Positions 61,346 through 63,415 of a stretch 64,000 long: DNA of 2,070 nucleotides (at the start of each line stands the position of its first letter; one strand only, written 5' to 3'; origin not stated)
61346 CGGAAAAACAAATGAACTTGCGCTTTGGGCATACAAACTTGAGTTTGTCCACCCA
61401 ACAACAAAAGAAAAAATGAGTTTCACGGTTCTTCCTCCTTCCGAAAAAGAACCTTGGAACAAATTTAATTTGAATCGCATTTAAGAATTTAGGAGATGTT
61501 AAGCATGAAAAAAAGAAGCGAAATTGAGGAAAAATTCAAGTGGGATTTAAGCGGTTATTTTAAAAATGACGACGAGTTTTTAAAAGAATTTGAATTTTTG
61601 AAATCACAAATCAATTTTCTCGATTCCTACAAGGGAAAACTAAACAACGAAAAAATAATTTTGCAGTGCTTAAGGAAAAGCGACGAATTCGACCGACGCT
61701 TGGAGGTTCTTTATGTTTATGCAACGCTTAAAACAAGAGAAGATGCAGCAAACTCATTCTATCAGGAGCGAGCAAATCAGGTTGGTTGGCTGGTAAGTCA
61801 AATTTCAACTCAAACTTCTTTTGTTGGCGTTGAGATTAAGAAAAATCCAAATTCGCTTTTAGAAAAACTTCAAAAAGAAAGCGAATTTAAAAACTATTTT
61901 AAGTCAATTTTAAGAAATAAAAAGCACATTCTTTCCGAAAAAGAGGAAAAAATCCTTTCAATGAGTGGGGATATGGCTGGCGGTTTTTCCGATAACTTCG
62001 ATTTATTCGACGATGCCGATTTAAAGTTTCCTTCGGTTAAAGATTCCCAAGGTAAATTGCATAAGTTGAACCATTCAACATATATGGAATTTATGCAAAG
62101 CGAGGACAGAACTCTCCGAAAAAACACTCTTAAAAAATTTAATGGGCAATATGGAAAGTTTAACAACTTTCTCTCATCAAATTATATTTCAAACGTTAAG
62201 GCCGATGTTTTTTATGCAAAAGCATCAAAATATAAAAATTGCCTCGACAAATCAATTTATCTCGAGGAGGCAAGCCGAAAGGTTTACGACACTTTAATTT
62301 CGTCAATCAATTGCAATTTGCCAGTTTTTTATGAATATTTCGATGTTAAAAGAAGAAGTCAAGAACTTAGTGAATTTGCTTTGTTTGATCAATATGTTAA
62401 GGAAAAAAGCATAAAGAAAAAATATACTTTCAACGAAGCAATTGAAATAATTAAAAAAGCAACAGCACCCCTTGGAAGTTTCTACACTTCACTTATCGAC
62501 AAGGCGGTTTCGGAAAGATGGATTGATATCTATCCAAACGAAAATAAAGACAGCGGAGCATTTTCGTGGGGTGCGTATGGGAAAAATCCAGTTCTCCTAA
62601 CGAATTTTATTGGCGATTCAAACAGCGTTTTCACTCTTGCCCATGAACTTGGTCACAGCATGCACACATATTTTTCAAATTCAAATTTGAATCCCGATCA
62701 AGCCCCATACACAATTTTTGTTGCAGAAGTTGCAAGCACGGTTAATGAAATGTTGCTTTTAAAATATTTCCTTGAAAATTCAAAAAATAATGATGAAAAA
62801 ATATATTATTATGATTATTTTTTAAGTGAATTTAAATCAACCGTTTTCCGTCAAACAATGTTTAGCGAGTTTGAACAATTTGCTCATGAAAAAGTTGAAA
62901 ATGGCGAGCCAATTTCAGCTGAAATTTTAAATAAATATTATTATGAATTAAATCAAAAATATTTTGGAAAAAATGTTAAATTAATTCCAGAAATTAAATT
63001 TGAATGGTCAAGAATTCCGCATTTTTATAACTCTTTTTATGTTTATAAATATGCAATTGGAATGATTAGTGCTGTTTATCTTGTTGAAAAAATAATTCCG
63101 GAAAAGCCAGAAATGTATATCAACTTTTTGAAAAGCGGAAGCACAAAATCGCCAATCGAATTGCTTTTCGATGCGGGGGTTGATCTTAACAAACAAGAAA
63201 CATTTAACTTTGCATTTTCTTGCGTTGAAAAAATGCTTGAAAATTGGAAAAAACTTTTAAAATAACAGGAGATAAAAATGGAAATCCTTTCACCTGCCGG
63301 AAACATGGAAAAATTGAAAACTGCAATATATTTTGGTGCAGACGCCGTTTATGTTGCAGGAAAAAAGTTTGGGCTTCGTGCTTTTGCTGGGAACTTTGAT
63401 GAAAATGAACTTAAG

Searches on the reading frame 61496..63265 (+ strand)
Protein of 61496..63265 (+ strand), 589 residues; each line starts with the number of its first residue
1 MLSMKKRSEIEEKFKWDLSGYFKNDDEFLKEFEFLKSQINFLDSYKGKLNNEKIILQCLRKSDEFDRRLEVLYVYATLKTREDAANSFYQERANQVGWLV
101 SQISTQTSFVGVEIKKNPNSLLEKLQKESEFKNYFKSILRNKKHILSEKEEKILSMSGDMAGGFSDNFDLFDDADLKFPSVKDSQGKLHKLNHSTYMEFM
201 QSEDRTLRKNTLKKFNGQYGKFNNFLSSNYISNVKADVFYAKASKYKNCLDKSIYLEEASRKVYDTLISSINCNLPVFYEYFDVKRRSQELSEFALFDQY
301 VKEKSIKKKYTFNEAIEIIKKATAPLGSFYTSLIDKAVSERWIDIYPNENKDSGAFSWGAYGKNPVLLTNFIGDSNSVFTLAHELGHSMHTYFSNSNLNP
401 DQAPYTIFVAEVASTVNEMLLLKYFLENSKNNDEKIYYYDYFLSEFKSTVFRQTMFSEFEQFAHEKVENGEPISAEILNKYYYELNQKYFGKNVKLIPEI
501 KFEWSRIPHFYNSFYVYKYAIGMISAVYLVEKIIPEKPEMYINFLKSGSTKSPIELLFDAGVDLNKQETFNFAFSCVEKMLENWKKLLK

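Call 34: search_protein_families(library=pfam, proteins=[window:61496-63265:+], max_evalue=0.00001)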
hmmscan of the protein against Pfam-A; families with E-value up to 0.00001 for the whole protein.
window:61496-63265:+ (589 aa): 2 families
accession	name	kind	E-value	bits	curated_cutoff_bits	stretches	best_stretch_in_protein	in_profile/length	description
PF01432.26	Peptidase_M3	-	6.3e-59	200.9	27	1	199-571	2-452/457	Peptidase family M3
PF08439.15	Peptidase_M3_N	-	2.1e-13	50.7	25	1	113-178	1-70/70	Oligopeptidase F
